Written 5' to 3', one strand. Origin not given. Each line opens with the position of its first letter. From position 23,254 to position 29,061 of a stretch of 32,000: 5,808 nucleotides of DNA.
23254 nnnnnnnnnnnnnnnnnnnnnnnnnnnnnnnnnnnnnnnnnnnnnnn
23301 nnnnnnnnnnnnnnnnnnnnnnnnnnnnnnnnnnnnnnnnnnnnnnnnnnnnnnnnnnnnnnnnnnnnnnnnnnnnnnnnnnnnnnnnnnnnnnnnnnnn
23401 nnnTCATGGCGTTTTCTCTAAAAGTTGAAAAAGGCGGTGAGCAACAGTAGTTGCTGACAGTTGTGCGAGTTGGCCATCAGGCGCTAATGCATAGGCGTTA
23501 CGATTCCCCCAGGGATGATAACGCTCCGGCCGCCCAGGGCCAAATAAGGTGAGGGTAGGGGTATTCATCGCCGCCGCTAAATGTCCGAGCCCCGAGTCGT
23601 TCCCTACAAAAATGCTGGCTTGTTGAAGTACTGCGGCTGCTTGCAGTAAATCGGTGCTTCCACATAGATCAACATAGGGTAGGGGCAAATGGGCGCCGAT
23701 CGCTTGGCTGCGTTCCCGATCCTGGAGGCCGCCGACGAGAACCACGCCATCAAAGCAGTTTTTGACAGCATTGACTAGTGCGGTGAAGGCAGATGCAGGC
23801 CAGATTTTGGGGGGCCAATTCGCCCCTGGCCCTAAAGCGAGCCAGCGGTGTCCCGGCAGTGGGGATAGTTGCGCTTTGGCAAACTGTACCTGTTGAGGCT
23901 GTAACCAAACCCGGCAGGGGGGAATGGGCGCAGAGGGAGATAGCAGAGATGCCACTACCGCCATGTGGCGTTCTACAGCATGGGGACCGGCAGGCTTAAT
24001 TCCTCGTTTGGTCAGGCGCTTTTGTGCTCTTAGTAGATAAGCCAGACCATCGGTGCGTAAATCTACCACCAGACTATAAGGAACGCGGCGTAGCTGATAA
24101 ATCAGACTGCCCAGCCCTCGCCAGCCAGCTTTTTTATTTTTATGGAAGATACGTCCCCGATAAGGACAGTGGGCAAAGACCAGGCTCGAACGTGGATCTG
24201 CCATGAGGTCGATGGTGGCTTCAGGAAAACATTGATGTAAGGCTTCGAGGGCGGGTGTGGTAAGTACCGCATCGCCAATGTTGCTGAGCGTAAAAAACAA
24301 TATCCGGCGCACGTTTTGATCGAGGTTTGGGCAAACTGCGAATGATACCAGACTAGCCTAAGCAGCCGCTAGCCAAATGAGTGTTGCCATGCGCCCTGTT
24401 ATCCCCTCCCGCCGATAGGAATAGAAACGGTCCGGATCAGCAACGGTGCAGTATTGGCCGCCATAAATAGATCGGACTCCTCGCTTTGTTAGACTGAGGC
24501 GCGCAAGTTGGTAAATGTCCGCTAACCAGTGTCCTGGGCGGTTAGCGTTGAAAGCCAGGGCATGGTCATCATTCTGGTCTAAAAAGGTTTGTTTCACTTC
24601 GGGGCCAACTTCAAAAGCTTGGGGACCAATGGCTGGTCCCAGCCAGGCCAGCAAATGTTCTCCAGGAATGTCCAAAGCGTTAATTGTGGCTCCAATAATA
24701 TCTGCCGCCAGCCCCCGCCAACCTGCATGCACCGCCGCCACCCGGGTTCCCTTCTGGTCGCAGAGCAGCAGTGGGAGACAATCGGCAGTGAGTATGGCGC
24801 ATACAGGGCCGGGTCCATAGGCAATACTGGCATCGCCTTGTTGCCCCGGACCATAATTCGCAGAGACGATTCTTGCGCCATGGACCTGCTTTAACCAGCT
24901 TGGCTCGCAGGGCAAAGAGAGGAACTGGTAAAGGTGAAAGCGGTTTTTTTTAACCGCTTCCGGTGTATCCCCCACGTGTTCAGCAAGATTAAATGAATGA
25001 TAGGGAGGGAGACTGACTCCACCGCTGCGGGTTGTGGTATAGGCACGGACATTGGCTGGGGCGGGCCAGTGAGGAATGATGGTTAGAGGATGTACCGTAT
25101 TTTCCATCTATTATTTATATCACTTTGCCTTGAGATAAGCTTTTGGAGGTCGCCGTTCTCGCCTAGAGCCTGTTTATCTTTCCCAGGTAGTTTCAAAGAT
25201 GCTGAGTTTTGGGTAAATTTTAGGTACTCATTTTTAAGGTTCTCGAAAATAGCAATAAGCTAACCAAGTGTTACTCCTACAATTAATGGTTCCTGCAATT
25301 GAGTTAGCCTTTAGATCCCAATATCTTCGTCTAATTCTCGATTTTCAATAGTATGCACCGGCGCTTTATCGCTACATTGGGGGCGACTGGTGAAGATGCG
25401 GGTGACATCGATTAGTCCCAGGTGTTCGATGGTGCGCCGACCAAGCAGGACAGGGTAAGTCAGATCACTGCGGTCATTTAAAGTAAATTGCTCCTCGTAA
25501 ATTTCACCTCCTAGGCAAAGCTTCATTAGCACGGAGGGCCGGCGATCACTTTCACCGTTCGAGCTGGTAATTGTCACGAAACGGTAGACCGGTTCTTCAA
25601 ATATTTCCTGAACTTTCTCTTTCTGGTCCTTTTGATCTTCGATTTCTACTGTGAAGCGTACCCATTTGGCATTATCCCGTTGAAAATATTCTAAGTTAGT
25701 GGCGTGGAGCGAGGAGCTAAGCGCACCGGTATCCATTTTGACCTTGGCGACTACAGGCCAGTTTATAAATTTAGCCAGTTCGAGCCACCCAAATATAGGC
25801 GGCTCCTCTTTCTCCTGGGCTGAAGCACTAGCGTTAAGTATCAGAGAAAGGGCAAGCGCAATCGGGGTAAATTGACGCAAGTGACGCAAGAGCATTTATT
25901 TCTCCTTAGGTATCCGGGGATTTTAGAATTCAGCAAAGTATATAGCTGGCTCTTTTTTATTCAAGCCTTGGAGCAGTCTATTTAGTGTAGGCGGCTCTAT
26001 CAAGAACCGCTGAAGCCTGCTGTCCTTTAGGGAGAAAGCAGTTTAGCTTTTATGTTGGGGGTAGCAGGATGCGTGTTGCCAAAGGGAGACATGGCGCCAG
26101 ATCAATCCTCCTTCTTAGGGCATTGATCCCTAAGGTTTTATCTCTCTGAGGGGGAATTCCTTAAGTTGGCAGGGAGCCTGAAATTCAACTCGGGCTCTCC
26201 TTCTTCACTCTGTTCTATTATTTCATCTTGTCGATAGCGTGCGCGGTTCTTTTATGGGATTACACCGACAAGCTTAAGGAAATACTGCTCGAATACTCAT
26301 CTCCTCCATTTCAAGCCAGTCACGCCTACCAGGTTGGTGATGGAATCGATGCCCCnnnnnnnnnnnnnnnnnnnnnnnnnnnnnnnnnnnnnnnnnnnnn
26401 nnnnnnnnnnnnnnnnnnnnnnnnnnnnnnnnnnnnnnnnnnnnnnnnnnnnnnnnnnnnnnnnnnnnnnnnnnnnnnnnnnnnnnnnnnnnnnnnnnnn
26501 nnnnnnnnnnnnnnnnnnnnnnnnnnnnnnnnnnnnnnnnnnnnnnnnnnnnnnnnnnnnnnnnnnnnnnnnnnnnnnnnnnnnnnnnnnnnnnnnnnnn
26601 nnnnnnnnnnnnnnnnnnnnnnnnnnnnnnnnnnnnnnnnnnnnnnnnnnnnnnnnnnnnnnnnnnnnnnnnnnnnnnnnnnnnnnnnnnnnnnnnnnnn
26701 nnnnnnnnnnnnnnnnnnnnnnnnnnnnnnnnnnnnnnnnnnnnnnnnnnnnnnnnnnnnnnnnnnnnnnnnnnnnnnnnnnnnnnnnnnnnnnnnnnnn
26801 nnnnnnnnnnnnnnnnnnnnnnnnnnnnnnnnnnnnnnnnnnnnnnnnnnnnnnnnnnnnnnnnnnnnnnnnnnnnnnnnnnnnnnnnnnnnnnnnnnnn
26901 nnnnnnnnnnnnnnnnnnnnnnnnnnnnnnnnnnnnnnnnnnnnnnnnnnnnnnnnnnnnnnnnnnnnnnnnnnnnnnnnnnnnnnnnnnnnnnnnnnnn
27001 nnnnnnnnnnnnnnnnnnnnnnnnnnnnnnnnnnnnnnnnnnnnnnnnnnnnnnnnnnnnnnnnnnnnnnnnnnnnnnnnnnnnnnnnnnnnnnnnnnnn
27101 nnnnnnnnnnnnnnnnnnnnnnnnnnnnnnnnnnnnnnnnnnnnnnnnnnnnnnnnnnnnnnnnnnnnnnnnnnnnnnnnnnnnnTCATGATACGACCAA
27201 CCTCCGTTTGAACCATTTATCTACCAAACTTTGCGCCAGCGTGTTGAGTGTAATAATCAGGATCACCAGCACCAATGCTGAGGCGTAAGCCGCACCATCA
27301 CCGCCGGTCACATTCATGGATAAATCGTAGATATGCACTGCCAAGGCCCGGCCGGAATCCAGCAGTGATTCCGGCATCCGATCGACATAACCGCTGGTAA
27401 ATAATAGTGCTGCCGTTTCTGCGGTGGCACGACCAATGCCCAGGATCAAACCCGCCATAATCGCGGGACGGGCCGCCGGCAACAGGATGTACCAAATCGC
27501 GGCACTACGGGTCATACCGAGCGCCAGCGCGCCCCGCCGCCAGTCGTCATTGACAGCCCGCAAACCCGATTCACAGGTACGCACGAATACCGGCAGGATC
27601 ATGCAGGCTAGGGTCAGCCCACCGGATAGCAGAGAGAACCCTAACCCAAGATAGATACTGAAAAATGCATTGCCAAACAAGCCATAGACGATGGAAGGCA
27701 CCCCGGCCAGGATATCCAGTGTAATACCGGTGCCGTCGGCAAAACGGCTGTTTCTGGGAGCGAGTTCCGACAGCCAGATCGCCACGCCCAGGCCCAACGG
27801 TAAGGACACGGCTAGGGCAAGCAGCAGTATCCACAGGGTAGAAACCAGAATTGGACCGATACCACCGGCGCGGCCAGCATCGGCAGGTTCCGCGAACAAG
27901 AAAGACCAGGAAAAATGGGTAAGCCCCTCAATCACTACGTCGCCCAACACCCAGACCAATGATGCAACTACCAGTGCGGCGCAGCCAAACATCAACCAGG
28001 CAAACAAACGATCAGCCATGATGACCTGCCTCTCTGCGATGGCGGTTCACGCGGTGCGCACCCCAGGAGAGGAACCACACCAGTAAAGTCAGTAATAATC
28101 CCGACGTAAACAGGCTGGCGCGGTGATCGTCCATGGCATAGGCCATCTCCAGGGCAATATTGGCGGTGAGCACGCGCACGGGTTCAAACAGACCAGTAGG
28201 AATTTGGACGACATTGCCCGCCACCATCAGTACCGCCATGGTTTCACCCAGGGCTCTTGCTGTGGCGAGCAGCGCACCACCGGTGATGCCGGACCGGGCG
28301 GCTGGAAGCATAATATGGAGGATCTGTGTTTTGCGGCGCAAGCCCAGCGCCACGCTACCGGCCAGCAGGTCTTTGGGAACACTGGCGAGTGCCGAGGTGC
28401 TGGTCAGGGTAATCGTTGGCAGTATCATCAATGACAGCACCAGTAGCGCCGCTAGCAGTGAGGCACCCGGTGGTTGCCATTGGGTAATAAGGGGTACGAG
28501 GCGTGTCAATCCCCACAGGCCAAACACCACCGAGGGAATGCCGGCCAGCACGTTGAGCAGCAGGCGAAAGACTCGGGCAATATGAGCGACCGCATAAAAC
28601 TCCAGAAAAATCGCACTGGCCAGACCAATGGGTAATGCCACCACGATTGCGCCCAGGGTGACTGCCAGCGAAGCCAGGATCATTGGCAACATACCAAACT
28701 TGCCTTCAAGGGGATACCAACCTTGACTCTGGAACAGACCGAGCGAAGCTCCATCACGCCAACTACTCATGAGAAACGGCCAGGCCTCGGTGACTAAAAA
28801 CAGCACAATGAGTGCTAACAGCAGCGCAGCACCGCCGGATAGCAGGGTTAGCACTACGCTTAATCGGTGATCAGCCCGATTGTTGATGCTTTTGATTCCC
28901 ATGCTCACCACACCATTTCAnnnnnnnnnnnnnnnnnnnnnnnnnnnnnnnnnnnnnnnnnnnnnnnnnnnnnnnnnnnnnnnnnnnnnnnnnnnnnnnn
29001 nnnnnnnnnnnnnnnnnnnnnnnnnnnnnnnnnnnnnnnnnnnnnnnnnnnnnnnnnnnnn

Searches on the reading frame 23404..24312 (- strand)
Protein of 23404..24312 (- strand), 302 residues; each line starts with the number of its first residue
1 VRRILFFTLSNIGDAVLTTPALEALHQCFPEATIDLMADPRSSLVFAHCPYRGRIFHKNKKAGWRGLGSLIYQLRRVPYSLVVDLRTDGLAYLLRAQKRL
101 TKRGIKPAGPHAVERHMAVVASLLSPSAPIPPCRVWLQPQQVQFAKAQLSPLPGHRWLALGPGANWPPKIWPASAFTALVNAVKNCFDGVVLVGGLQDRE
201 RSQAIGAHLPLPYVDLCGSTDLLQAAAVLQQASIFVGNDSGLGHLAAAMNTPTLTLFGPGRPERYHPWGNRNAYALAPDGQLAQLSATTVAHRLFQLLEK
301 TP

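Call 57: search_protein_families(library=pfam, proteins=[window:23404-24312:-], max_evalue=0.001)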
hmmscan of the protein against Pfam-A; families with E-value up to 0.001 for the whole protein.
window:23404-24312:- (302 aa): 1 family
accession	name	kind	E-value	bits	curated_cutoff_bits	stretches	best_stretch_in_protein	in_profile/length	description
PF01075.23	Glyco_transf_9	-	3.6e-36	125.2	22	1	105-288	57-240/247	Glycosyltransferase family 9 (heptosyltransferase)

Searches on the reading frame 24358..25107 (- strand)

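Call 57: search_protein_families(library=pfam, proteins=[window:24358-25107:-], max_evalue=0.001)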
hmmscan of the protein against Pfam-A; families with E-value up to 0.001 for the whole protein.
window:24358-25107:- (249 aa): 1 family
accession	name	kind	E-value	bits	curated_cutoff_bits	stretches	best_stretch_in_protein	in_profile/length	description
PF02578.20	Cu-oxidase_4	-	5.8e-72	242.4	22.9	1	25-245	1-238/238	Multi-copper polyphenol oxidoreductase laccase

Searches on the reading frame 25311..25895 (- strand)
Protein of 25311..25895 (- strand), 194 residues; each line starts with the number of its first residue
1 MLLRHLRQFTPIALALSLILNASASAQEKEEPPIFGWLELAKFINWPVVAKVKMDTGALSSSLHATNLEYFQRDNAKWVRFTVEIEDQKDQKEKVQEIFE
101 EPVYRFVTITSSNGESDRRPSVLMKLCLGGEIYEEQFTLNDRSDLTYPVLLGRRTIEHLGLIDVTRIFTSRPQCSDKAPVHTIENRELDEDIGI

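Call 57: search_protein_families(library=pfam, proteins=[window:25311-25895:-], max_evalue=0.001)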
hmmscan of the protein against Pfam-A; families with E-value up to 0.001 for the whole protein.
window:25311-25895:- (194 aa): 1 family
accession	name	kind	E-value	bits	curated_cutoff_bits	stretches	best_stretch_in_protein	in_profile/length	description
PF05618.17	Zn_protease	-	1.4e-34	119.4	27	1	35-170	2-135/138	Putative ATP-dependent zinc protease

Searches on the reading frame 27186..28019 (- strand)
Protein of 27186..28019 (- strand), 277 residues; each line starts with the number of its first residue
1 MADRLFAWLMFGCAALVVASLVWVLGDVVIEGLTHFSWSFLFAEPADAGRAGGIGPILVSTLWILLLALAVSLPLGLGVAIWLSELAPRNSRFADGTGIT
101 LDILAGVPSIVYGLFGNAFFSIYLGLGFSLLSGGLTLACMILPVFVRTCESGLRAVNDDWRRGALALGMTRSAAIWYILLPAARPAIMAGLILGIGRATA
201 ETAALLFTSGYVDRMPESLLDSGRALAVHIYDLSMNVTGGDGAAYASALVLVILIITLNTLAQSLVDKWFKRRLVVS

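Call 57: search_protein_families(library=pfam, proteins=[window:27186-28019:-], max_evalue=0.001)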
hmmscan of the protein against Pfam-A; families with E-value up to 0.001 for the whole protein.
window:27186-28019:- (277 aa): 1 family
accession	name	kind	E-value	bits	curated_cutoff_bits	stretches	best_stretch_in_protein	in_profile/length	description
PF00528.27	BPD_transp_1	-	5.3e-19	69.1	26.4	1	76-268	5-180/184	Binding-protein-dependent transport system inner membrane component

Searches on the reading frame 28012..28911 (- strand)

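Call 57: search_protein_families(library=pfam, proteins=[window:28012-28911:-], max_evalue=0.001)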
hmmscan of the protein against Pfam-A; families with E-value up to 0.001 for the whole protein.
window:28012-28911:- (299 aa): 1 family
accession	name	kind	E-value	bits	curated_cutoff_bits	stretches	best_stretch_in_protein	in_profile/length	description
PF00528.27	BPD_transp_1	-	2e-13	50.9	26.4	1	93-288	2-178/184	Binding-protein-dependent transport system inner membrane component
